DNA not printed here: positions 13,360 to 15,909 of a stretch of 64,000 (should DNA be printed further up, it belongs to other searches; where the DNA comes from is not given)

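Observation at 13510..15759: Six-bladed Kelch propeller fused to a tyrosinase (type-3 copper) domain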

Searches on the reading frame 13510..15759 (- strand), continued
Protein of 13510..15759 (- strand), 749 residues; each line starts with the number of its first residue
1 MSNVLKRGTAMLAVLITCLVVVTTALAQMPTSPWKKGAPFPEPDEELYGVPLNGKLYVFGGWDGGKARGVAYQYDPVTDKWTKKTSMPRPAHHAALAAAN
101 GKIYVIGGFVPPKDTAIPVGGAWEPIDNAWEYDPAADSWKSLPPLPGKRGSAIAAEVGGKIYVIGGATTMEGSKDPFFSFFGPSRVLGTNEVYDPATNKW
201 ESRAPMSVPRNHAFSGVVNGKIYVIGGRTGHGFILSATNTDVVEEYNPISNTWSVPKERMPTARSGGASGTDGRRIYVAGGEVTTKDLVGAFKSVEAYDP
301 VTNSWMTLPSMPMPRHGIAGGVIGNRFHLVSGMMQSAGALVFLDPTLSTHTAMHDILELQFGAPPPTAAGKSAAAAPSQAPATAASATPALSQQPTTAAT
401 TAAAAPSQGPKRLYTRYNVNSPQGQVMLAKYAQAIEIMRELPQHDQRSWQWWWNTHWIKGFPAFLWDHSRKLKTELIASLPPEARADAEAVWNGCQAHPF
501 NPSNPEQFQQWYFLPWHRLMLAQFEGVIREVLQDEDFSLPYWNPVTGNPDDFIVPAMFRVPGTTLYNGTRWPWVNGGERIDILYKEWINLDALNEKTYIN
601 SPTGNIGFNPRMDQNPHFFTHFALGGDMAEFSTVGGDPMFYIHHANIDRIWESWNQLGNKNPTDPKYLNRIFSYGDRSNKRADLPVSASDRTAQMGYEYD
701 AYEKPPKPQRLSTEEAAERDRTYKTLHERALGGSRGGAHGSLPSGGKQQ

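Call 35: predict_structure(alignment_id=A3)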
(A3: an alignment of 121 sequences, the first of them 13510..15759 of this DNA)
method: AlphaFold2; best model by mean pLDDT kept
length: 749 residues; sequences in the alignment: 121
mean_pLDDT: 62.5   pTM: 0.50
mean pLDDT of the five models: 62.5, 62.0, 60.7, 56.3, 54.5
residues with pLDDT >= 90: 160; 70-90: 159; 50-70: 157; < 50: 273
segments of 3 or more residues with pLDDT < 50: 1-3, 22-30, 115-121, 171-183, 285-287, 335-348, 362-412, 458-472, 490-514, 568-587, 598-635, 659-706, 729-749
pLDDT, mean of each block of 10 residues (from residue 1): 53 58 38 85 83 94 69 96 92 87 90 49 76 97 85 91 78 38 64 95 88 90 85 58 92 85 84 91 57 86 89 80 93 51 44 87 31 24 25 24 26 66 86 90 78 55 34 57 54 35 33 51 83 88 61 58 56 35 49 52 35 39 34 51 69 55 38 28 27 39 48 70 56 42 29
secondary structure, 60 per line:
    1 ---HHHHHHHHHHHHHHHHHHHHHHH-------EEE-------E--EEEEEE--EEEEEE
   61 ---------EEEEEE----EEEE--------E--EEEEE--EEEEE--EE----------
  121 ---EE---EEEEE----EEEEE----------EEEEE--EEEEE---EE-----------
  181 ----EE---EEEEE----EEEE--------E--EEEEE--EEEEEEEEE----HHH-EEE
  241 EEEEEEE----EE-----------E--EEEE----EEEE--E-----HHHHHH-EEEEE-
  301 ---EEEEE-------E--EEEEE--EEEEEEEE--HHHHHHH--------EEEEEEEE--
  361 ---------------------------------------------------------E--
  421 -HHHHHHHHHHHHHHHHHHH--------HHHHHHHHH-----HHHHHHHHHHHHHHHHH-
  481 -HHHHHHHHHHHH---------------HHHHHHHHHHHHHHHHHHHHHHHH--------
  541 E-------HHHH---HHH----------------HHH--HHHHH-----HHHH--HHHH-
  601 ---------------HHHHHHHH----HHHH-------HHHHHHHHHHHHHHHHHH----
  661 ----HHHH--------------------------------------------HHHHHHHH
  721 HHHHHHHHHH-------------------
elements in order (helices of 4 or more, strands of 3 or more residues): H4-26 E34-36 E47-52 E55-60 E70-75 E80-83 E95-99 E102-106 E129-133 E138-142 E153-157 E160-164 E190-194 E199-202 E214-218 E221-229 E238-247 E268-271 E276-279 H288-293 E295-299 E304-308 E319-323 E326-333 H336-342 E351-358 H422-440 H449-457 H463-479 H482-493 H509-532 H549-552 H580-584 H590-593 H596-599 H616-623 H628-631 H639-656 H665-668 H713-730

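Call 40: search_protein_families(library=pfam, proteins=[L076:7264-9528:+, L066:11990-13108:+, L061:11037-12062:+, L050:4899-6176:+, L061:4905-7832:+, L069:6146-7201:+, L057:4817-5431:+, L050:2593-4254:+, L059:1406-2842:+, L041:4012-5859:-], max_evalue=0.001)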
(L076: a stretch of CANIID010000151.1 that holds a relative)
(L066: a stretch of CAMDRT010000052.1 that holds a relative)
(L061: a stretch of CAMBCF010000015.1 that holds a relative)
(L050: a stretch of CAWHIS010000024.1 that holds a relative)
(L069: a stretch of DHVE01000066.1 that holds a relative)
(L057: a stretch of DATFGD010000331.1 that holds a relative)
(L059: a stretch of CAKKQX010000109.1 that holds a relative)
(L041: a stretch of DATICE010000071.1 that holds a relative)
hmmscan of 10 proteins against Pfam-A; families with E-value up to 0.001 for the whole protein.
L076:7264-9528:+ (754 aa): 1 family
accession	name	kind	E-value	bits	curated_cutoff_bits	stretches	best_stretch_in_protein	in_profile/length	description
PF00773.25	RNB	-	1.4e-44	153.1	29.3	2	376-600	4-229/326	RNB domain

L066:11990-13108:+ (372 aa): 3 families
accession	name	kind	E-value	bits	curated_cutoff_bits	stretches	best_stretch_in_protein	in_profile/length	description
PF08501.16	Shikimate_dh_N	-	2e-20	73.3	27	1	87-169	1-83/83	Shikimate dehydrogenase substrate binding domain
PF18317.6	SDH_C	-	3.4e-10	39.9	25.8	1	332-362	1-31/31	Shikimate 5'-dehydrogenase C-terminal domain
PF01488.26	Shikimate_DH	-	8.1e-09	36.1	24.3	1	204-284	10-85/138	Shikimate / quinate 5-dehydrogenase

L061:11037-12062:+ (341 aa): 2 families
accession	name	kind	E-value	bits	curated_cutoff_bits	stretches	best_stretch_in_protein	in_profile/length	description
PF03544.19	TonB_C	-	4.7e-14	53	24.6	1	256-323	4-69/79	Gram-negative bacterial TonB protein C-terminal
PF13103.11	TonB_2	-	2e-05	25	22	1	244-314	3-72/85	TonB C terminal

L050:4899-6176:+ (425 aa): 1 family
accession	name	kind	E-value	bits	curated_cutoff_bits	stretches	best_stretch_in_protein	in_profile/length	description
PF04909.20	Amidohydro_2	-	3.1e-45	155.6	26.4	1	96-422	1-288/289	Amidohydrolase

L061:4905-7832:+ (975 aa): 3 families
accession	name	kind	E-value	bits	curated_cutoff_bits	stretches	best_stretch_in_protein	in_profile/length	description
PF00501.34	AMP-binding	-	2e-64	218.2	29.9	1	158-561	2-384/384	AMP-binding enzyme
PF01553.26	Acyltransferase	-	5.4e-25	88.2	23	1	792-917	3-131/132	Acyltransferase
PF00550.31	PP-binding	-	5.5e-09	36.6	20.8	1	68-118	18-67/67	Phosphopantetheine attachment site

L069:6146-7201:+ (351 aa): 1 family
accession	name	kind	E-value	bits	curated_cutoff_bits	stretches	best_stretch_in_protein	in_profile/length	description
PF03401.19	TctC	-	1e-65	222.5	27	1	75-345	1-271/274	Tripartite tricarboxylate transporter family receptor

L057:4817-5431:+ (204 aa): 2 families
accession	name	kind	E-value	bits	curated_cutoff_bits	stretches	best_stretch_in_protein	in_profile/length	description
PF05728.18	UPF0227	-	2.7e-50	171.3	21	1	16-197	2-186/187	Uncharacterised protein family (UPF0227)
PF12697.13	Abhydrolase_6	-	8.3e-10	40.1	26.3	1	17-181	2-204/217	Alpha/beta hydrolase family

L050:2593-4254:+ (553 aa): 2 families
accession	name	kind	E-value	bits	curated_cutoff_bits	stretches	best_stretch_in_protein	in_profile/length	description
PF00005.33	ABC_tran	-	9.6e-30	104.4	25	1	328-483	2-137/137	ABC transporter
PF13304.12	AAA_21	-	4.9e-06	27.3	27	0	342-357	4-19/304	AAA domain, putative AbiEii toxin, Type IV TA system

L059:1406-2842:+ (478 aa): 1 family
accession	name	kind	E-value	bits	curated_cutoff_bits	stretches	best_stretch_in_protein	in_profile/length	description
PF01425.27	Amidase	-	7.8e-103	345.3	27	1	31-454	1-445/445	Amidase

L041:4012-5859:- (615 aa): 0 families

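Call 64: fold_search(model_id=the predicted structure, library=pdb)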
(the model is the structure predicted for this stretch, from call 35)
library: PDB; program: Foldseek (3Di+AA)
matches with E <= 10: 1771; with E <= 0.001: 1373
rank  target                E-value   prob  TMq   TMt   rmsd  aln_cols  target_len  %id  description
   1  6n3h_A                2.9e-24  1.00  0.35  0.83   2.7       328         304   25  Crystal structure of Kelch domain of the human NS1 binding protein (released 2018-12-12)
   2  8pjr                  5.1e-24  1.00  0.32  0.83   2.7       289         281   32  Crystal structure of the SAKe6AC-LB protein (released 2024-07-10)
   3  5yy8                  6.1e-23  1.00  0.33  0.83   2.7       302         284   26  Crystal structure of the Kelch domain of human NS1-BP (released 2018-03-14)
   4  7pvp                  6.4e-23  1.00  0.32  0.84   1.9       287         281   31  Crystal structure of the SAKe6BC designer protein (released 2023-01-18)
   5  7on7_B                1.3e-22  1.00  0.30  0.81   2.4       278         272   28  Crystal structure of the computationally designed SAKe6BE-L2 protein (released 2022-12-14)
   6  8pjy                  2.0e-22  1.00  0.33  0.82   2.7       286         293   29  Crystal structure of the computationally designed SAKe6EEref protein (released 2024-07-10)
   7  7ona                  2.0e-22  1.00  0.31  0.81   2.6       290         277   31  Crystal structure of the computationally designed SAKe6AC protein (released 2022-12-14)
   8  7onh_B                2.0e-22  1.00  0.34  0.78   2.8       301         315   30  Crystal structure of the computationally designed SAKe6BE-L3 protein (released 2022-12-14)
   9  7ong                  2.2e-22  1.00  0.33  0.80   2.7       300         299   28  Crystal structure of the computationally designed SAKe6BE-L1 protein (released 2022-12-14)
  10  8pjs                  3.2e-22  1.00  0.30  0.81   2.0       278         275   32  Crystal structure of the computationally designed SAKe6CEref protein (released 2024-07-10)
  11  6n3h_B                3.3e-22  1.00  0.33  0.87   2.7       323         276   26  Crystal structure of Kelch domain of the human NS1 binding protein (released 2018-12-12)
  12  8pjz_B                4.7e-22  1.00  0.32  0.83   2.8       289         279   28  Crystal structure of the computationally designed SAKe6EEtal protein (released 2024-07-10)
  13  7q58                  7.0e-22  1.00  0.32  0.82   2.4       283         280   29  Crystal structure of the SAKe6BR designer protein (released 2023-02-22)
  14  8pjv                  8.5e-22  1.00  0.31  0.79   3.0       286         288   30  Crystal structure of the computationally designed SAKe6DR protein (released 2024-07-10)
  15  7onh_A                9.0e-22  1.00  0.33  0.76   3.9       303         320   31  Crystal structure of the computationally designed SAKe6BE-L3 protein (released 2022-12-14)
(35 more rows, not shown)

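Call 66: find_encoding_contigs(protein=window:13510-15759:-, flank=3000, max_places=4)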
Protein window:13510-15759:- (749 aa): no gene with exactly this product is on record in the collection.

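Call 67: list_cluster_members(proteins=[P0003, P0077, P0061, P0043])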
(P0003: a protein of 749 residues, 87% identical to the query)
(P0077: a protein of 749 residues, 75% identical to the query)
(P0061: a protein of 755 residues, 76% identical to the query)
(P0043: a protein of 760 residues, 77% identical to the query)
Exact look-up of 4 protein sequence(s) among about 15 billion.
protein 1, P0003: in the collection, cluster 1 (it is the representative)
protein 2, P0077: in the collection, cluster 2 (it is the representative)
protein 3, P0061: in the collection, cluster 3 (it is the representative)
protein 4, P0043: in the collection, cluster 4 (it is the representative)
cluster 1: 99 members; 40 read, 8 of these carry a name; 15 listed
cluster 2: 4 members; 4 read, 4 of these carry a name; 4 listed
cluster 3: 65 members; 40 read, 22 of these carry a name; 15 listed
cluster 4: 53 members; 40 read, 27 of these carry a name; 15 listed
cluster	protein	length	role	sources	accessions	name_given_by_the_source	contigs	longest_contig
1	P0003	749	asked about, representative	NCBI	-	-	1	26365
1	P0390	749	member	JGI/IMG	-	N-acetylneuraminic acid mutarotase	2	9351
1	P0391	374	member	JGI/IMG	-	N-acetylneuraminic acid mutarotase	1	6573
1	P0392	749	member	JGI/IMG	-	N-acetylneuraminic acid mutarotase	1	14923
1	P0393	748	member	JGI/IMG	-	N-acetylneuraminic acid mutarotase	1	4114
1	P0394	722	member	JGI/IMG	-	N-acetylneuraminic acid mutarotase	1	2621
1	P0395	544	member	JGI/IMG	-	hypothetical protein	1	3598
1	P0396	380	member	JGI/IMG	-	hypothetical protein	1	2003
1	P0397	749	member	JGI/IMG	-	N-acetylneuraminic acid mutarotase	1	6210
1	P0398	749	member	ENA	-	-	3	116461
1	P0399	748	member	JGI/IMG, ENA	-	-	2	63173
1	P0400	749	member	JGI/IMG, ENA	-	-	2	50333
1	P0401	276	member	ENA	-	-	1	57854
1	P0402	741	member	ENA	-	-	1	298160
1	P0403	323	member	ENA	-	-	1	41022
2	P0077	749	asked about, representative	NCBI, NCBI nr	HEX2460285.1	MAG TPA: tyrosinase family protein [Vicinamibacterales bacterium] | tyrosinase family protein [Vicinamibacterales bacterium]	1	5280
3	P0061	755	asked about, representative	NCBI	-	-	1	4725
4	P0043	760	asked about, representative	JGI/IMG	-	N-acetylneuraminic acid mutarotase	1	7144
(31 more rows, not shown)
